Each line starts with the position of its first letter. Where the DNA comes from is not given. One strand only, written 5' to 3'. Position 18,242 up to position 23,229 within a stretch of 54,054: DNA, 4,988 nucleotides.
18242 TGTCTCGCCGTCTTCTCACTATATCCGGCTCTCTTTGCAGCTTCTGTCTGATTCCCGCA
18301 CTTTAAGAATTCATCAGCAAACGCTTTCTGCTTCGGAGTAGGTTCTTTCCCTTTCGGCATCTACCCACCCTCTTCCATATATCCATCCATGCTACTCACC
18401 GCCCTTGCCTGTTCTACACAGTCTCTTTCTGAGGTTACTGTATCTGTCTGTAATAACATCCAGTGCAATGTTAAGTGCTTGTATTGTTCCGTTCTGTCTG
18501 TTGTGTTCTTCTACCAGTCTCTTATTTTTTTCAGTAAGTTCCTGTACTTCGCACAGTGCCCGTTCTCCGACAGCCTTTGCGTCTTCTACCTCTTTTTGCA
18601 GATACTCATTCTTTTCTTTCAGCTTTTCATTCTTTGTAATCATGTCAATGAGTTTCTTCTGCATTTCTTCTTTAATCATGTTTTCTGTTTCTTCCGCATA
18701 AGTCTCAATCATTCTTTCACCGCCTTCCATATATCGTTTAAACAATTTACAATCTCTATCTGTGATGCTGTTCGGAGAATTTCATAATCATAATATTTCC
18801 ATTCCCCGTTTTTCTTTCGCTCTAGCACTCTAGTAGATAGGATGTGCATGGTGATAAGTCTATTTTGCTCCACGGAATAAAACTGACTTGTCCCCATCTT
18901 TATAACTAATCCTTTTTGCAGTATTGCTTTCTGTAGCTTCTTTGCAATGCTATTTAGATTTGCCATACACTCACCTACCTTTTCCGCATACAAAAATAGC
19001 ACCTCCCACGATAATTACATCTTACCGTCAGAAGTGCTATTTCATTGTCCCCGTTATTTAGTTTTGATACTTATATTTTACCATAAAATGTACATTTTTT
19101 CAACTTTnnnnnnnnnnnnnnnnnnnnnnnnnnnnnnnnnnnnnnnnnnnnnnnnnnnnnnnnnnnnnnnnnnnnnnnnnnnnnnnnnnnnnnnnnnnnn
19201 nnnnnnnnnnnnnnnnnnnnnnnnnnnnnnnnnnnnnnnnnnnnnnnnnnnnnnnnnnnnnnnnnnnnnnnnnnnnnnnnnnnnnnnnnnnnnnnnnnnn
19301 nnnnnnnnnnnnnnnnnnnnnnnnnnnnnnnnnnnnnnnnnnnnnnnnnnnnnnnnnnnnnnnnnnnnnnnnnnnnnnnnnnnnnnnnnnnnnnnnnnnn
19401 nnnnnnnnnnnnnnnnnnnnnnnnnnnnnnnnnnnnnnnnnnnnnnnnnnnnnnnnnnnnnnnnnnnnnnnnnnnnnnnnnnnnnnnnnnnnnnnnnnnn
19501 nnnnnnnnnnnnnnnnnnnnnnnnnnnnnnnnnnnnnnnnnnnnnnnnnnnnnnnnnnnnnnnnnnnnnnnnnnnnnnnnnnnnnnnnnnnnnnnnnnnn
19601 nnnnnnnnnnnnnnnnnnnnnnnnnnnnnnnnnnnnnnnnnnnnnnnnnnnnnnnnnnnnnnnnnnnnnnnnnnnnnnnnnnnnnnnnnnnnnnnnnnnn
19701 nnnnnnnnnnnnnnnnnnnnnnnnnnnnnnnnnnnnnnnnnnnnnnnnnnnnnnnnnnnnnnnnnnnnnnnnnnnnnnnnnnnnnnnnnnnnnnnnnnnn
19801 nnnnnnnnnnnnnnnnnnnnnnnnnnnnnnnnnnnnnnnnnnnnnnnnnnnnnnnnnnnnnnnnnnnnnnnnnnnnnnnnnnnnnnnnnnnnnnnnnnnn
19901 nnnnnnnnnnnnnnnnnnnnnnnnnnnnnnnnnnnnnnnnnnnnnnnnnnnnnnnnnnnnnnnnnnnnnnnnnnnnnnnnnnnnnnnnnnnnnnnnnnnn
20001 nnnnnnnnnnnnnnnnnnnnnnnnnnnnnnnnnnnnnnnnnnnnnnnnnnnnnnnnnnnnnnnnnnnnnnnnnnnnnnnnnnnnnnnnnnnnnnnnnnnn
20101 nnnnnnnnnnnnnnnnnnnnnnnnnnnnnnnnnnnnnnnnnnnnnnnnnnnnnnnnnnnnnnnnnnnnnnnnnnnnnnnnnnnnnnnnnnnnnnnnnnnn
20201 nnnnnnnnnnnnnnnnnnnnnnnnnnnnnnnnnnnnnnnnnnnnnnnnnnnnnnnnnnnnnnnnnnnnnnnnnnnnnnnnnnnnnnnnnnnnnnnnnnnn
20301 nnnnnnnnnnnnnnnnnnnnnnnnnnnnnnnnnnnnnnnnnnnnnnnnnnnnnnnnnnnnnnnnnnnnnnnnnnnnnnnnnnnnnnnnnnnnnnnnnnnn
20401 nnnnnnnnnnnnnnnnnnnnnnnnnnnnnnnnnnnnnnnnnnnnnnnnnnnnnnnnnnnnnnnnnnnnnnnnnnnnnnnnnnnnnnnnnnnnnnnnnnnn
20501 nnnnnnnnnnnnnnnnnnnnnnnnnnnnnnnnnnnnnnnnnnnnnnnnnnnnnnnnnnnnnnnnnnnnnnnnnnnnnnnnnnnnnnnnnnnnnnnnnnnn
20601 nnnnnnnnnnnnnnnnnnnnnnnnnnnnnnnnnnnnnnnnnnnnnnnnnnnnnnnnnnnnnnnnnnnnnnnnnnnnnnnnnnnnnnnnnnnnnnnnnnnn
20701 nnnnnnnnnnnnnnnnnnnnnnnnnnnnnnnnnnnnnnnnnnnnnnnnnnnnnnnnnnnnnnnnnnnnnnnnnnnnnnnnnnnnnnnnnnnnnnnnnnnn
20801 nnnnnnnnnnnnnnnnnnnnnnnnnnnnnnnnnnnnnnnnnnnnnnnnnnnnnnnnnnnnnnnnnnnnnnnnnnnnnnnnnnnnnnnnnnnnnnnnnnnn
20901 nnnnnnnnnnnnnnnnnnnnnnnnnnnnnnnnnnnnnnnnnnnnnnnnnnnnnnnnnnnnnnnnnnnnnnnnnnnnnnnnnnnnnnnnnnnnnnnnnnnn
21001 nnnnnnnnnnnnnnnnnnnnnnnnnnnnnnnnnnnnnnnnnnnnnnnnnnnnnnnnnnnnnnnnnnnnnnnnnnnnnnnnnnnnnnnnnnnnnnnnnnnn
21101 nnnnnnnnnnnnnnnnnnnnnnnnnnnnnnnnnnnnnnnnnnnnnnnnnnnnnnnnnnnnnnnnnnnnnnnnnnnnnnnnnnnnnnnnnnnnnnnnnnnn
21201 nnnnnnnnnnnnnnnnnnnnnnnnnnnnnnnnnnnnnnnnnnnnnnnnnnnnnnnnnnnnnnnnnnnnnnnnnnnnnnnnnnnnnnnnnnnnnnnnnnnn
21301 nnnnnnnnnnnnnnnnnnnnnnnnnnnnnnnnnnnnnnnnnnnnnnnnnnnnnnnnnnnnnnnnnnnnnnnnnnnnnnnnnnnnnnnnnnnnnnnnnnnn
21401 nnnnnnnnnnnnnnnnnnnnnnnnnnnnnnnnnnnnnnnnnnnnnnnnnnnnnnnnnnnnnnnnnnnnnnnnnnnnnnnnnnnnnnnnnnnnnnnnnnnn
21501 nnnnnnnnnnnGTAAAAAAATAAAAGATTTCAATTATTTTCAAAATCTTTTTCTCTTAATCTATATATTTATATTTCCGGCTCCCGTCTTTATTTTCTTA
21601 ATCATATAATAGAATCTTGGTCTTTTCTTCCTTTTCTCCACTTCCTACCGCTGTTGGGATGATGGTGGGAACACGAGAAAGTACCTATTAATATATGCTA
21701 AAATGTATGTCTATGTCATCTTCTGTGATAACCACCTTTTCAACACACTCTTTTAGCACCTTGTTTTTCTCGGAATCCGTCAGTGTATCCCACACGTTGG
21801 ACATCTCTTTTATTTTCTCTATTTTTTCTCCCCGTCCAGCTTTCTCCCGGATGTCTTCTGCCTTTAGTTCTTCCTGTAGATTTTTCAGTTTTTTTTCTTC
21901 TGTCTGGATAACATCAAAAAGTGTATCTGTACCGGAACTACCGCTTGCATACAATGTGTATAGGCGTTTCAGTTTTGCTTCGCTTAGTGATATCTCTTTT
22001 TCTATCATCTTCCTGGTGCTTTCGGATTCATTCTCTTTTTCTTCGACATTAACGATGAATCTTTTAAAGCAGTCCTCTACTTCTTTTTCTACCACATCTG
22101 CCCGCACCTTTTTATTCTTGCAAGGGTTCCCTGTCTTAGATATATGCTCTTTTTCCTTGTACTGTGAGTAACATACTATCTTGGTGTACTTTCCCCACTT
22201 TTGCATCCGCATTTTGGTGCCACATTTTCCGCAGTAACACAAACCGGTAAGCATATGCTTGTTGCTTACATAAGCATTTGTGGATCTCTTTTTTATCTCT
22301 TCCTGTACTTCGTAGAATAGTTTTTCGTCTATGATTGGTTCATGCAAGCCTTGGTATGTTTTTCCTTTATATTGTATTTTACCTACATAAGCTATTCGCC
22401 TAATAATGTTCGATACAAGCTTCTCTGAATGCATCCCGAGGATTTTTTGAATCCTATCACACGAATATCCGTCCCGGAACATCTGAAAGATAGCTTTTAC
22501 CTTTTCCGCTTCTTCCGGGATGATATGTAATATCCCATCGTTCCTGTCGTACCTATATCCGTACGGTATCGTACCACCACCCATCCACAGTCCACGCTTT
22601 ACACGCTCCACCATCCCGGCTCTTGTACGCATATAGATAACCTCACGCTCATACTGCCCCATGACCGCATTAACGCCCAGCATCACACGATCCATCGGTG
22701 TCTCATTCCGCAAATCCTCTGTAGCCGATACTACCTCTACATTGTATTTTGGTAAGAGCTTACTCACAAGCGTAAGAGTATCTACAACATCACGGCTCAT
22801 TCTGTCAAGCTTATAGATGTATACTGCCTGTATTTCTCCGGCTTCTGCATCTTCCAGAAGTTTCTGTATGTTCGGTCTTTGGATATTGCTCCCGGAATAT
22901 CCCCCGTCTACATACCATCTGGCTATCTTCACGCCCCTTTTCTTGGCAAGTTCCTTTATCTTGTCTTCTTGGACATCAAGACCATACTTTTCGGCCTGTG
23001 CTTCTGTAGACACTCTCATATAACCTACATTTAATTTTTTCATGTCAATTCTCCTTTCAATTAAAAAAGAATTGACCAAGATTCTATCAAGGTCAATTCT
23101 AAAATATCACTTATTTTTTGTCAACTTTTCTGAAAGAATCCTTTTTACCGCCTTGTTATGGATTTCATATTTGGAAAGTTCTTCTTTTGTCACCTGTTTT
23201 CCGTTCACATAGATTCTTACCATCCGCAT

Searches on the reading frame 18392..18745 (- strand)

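Call 60: search_protein_families(library=pfam, proteins=[window:18392-18745:-], max_evalue=0.01)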
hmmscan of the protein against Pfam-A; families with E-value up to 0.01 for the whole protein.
window:18392-18745:- (117 aa): 4 families
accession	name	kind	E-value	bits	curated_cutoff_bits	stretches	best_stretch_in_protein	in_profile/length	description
PF11559.13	ADIP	-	0.00028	21.4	34.3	1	29-91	65-127/151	Afadin- and alpha -actinin-Binding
PF25443.1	ANG-1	-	0.0021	18.6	28.5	1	25-107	9-88/105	ANG-1-like domain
PF07426.16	Dynactin_p22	-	0.0029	17.9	25.2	1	3-106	57-156/168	Dynactin subunit p22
PF15035.11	Rootletin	-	0.0075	16.7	36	1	17-87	63-133/188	Ciliary rootlet component, centrosome cohesion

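Call 67: search_protein_families(library=phrogs, proteins=[window:18392-18745:-], max_evalue=0.001)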
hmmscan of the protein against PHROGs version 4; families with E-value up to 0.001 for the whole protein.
window:18392-18745:- (117 aa): 0 families

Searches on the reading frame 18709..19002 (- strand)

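Call 60: search_protein_families(library=pfam, proteins=[window:18709-19002:-], max_evalue=0.01)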
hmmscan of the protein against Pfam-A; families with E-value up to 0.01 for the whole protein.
window:18709-19002:- (97 aa): 0 families

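Call 67: search_protein_families(library=phrogs, proteins=[window:18709-19002:-], max_evalue=0.001)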
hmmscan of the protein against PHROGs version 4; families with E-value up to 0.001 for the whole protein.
window:18709-19002:- (97 aa): 1 family
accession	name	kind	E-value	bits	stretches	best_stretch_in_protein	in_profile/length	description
phrog_33130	-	unknown function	2.5e-34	118.2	1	21-97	4-80/90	-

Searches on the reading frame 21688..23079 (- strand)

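Call 67: search_protein_families(library=phrogs, proteins=[window:21688-23079:-], max_evalue=0.001)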
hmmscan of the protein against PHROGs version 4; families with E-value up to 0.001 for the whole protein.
window:21688-23079:- (463 aa): 4 families
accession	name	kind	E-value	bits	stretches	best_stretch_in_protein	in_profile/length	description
phrog_95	-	integration and excision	8.2e-112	375.9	1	13-457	86-561/651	integrase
phrog_125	-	DNA, RNA and nucleotide metabolism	4.6e-42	145.3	1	9-264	14-250/254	DNA invertase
phrog_6620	-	integration and excision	7.5e-10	39.7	1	12-125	53-160/201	transposase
phrog_7701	-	DNA, RNA and nucleotide metabolism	3.2e-07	31.7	1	169-269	2-92/137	DNA invertase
